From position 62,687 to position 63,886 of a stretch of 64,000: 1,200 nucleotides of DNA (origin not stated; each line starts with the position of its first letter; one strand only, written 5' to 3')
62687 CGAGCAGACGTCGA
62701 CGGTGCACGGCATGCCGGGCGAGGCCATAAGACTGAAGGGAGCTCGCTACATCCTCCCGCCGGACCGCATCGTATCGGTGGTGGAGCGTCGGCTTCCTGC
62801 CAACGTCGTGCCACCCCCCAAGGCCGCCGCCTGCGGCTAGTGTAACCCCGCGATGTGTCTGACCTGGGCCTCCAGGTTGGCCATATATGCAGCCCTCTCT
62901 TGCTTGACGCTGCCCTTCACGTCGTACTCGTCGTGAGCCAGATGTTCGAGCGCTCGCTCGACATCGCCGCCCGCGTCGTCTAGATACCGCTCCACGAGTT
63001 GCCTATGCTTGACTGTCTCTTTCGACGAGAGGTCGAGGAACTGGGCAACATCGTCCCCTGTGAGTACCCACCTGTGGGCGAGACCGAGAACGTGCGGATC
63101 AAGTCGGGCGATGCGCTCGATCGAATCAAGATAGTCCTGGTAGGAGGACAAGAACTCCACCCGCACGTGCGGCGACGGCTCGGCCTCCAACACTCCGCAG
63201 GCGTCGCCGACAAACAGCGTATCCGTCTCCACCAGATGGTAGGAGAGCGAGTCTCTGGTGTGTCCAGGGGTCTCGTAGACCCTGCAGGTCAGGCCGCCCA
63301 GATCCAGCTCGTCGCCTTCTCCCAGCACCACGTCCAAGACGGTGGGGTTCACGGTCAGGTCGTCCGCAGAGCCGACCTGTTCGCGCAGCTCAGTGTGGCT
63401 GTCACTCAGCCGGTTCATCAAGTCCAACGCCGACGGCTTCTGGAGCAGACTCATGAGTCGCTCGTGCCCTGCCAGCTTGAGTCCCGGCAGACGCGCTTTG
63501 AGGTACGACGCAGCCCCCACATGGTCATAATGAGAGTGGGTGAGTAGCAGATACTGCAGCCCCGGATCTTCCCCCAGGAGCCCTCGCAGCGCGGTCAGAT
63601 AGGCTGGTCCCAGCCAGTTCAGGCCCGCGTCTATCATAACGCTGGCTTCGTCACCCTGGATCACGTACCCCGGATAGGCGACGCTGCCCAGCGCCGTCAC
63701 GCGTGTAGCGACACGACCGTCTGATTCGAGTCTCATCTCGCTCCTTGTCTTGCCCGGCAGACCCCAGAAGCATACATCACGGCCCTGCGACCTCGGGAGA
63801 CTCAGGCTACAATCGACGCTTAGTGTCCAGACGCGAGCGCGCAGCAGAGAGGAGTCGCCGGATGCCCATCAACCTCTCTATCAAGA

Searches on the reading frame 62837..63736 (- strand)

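Call 25: search_protein_families(library=pfam, proteins=[window:62837-63736:-], max_evalue=0.0001)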
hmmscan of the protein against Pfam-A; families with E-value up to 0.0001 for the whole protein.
window:62837-63736:- (299 aa): 2 families
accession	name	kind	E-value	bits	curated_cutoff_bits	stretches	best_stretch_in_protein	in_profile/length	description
PF00753.33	Lactamase_B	-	1.4e-25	90.9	22.7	1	24-221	9-196/196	Metallo-beta-lactamase superfamily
PF12706.13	Lactamase_B_2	-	1.2e-06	28.7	27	1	33-110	3-82/200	Beta-lactamase superfamily domain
